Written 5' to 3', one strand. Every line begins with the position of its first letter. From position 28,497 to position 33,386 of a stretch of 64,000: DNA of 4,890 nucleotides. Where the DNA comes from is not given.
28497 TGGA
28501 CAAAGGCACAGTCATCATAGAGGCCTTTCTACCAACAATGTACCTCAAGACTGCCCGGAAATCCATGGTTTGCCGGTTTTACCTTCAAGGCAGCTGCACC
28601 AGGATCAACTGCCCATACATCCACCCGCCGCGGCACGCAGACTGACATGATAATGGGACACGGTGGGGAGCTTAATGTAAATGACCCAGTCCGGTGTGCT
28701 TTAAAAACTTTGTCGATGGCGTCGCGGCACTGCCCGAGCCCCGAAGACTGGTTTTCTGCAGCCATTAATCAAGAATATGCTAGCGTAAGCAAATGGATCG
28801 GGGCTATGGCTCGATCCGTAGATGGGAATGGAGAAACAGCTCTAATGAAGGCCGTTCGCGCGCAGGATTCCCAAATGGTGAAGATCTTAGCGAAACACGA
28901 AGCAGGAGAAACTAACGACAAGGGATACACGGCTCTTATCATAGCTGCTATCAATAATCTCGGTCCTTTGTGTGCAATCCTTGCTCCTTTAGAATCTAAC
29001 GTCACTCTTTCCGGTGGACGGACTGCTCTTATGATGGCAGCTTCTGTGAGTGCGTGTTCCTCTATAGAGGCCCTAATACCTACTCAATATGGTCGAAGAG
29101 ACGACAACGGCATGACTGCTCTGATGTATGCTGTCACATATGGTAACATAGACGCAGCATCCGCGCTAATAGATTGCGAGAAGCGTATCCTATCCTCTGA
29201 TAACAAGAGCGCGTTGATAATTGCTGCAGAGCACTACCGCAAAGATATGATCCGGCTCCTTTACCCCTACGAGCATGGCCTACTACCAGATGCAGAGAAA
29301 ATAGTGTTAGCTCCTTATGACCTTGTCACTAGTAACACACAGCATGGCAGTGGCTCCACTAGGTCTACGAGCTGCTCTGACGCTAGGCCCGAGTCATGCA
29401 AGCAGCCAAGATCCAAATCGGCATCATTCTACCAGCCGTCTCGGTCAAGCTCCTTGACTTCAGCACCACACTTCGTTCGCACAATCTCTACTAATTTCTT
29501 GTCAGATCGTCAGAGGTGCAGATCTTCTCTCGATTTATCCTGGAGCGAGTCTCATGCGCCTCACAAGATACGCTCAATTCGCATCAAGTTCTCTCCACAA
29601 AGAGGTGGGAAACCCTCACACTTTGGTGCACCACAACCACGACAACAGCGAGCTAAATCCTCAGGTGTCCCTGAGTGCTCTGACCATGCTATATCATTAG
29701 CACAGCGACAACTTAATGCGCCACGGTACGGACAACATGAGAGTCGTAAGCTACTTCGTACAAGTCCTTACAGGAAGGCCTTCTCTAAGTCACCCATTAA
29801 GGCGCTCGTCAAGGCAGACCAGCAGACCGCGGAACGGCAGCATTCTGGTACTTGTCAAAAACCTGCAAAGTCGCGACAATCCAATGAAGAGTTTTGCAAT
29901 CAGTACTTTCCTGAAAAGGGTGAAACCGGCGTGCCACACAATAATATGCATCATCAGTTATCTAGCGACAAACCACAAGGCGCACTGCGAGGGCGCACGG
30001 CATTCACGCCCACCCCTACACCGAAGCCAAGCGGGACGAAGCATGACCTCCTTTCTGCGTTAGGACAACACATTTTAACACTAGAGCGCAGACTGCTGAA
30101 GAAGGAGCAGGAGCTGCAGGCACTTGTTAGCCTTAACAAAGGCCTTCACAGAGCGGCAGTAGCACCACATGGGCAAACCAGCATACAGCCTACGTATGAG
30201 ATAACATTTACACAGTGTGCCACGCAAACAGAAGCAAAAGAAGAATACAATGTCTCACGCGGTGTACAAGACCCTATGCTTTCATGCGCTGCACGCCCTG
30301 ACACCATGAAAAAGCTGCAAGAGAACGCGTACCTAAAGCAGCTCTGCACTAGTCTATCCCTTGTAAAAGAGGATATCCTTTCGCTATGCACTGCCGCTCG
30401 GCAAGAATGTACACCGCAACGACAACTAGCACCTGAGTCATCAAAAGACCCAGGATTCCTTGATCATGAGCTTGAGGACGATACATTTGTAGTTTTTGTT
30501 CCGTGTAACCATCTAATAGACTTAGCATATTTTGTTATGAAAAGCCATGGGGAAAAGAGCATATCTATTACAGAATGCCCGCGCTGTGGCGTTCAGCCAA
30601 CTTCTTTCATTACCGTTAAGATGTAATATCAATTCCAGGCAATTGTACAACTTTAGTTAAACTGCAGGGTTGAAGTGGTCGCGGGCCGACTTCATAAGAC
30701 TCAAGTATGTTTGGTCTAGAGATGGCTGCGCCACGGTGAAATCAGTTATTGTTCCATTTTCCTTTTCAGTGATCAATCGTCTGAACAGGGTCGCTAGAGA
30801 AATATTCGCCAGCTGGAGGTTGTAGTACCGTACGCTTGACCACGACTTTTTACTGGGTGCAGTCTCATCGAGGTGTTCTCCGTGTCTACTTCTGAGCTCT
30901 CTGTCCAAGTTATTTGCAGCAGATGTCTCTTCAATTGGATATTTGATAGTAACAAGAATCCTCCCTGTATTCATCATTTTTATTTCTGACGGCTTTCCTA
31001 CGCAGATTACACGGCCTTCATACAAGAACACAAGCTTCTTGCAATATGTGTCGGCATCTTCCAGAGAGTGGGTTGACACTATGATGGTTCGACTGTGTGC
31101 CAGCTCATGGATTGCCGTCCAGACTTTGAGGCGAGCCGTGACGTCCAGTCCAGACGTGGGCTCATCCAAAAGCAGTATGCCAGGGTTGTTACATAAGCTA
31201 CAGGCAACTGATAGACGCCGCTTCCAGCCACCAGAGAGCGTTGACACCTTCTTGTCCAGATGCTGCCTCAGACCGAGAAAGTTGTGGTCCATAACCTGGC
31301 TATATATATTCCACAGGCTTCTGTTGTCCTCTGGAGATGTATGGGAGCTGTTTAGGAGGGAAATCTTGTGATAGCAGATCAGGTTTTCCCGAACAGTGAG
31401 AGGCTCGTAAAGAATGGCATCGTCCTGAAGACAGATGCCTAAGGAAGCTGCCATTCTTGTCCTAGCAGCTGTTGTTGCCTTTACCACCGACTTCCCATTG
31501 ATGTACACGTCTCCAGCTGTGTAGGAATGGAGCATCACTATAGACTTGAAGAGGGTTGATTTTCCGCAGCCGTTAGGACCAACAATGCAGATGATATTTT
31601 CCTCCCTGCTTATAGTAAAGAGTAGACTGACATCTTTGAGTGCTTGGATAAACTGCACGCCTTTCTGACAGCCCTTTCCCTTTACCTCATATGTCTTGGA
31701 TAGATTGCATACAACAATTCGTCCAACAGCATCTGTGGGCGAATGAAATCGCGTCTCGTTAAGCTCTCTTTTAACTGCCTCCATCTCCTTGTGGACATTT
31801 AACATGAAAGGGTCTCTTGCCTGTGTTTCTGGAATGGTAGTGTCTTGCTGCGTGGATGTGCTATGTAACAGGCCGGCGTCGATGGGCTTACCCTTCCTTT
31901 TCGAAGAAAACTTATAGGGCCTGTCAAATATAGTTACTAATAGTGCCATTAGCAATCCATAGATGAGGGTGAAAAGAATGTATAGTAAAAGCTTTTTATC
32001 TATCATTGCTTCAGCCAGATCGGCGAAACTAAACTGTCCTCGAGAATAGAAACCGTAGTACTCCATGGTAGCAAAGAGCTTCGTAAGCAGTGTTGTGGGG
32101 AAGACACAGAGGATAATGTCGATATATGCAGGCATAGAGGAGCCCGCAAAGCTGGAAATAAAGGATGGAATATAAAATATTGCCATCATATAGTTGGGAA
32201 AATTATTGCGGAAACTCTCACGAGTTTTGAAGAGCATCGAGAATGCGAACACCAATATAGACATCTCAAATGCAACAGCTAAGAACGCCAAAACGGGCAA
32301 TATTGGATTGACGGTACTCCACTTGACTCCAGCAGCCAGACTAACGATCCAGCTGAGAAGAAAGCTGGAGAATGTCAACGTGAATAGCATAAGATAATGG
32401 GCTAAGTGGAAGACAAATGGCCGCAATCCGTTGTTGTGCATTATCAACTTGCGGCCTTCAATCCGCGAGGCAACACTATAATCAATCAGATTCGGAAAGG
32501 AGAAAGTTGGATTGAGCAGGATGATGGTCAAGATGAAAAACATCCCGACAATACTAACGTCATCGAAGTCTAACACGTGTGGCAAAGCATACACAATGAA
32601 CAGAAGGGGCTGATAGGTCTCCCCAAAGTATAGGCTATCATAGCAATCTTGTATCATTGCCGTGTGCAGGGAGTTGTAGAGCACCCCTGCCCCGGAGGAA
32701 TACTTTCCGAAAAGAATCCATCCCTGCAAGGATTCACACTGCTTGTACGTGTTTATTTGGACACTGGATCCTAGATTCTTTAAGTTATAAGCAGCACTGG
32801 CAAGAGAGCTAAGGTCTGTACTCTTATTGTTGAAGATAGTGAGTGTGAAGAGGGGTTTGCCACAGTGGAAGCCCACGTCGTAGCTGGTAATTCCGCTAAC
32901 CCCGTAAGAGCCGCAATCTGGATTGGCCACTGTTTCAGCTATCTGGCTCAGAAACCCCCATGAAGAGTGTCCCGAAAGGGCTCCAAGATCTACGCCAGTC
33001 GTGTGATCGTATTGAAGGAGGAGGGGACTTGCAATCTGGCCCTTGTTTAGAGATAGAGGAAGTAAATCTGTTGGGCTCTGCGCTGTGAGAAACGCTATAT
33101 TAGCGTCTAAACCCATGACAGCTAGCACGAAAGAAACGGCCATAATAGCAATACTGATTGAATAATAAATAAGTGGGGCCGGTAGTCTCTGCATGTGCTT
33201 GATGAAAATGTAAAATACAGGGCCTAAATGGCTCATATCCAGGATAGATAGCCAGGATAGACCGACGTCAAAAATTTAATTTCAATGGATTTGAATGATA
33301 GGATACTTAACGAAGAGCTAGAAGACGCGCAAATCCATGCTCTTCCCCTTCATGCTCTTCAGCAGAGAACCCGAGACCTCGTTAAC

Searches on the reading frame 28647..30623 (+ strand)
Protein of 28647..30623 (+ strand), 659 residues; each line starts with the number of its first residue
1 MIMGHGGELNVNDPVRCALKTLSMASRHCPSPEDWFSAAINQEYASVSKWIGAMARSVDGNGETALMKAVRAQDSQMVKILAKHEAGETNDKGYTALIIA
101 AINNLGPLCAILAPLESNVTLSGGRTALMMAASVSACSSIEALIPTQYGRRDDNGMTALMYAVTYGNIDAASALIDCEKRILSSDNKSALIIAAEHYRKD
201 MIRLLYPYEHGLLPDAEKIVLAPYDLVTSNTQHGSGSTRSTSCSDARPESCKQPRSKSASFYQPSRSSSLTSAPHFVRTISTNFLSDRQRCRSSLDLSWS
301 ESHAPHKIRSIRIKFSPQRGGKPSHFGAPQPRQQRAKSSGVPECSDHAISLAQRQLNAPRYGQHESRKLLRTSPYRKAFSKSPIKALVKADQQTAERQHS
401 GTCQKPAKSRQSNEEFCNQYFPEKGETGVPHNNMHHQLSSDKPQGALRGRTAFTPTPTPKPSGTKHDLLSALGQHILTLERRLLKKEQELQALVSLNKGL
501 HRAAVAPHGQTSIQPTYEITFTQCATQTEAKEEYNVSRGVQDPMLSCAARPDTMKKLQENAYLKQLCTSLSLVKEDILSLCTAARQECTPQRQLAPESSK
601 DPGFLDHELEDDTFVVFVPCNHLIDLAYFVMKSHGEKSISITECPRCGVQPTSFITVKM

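Call 16: search_protein_families(library=pfam, proteins=[window:28647-30623:+], max_evalue=1)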
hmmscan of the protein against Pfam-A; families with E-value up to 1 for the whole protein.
window:28647-30623:+ (659 aa): 6 families
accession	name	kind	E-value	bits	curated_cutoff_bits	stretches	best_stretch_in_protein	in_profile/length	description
PF12796.13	Ank_2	-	2.4e-30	105.4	27.3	3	128-207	1-81/90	Ankyrin repeats (3 copies)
PF13857.12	Ank_5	-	7.4e-13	49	27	2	59-100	13-56/56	Ankyrin repeats (many copies)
PF00023.36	Ank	-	1.2e-12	47.8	21.1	2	154-175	1-22/33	Ankyrin repeat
PF13637.12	Ank_4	-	1.8e-12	47.6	22.7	2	148-175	23-50/50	Ankyrin repeats (many copies)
PF13606.12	Ank_3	-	7.9e-12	44.6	22.3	2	154-177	1-24/30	Ankyrin repeat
PF15284.11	PAGK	-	0.062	13.7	22.8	0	181-207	14-40/64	Phage-encoded virulence factor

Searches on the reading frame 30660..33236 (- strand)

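Call 69: search_protein_families(library=pfam, proteins=[window:30660-33236:-], max_evalue=0.1)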
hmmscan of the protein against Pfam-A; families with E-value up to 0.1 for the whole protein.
window:30660-33236:- (859 aa): 20 families
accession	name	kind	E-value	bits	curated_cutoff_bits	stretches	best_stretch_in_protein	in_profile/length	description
PF00005.33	ABC_tran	-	1.2e-26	94.3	25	1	541-695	7-137/137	ABC transporter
PF13304.12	AAA_21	-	4.6e-11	43.8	27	2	548-576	1-26/304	AAA domain, putative AbiEii toxin, Type IV TA system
PF02463.25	SMC_N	-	1.5e-07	31.5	40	1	542-725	20-199/220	RecF/RecN/SMC N terminal domain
PF13476.12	AAA_23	-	2.1e-05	25.7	27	1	534-568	11-41/201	AAA domain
PF13175.12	AAA_15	-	0.00012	22.3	32.1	1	541-571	18-48/374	AAA ATPase domain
PF01637.24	ATPase_2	-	0.00059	20.1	33.2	1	545-581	19-56/225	ATPase domain predominantly from Archaea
PF23321.1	R1_ABCA1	-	0.0015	19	27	1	804-837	42-75/75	ABCA1-like, C-terminal R1 regulatory domain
PF03215.21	Rad17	-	0.0047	17.3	23.8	1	543-583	42-81/186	Rad17 P-loop domain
PF13401.12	AAA_22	-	0.0051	17.6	27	1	545-588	4-40/130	AAA domain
PF00931.28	NB-ARC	-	0.0075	16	23.5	1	543-571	15-43/248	NB-ARC domain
PF13555.12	AAA_29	-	0.012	15.7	27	1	541-566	18-42/61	P-loop containing region of AAA domain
PF13671.12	AAA_33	-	0.018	15.8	27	0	549-567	2-20/143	AAA domain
PF13166.12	AAA_13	-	0.03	13.5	36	0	683-726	525-572/713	AAA domain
PF05729.18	NACHT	-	0.032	14.5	26.7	1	548-569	2-23/167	NACHT domain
PF13173.12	AAA_14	-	0.061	13.8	27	0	546-580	2-36/129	AAA domain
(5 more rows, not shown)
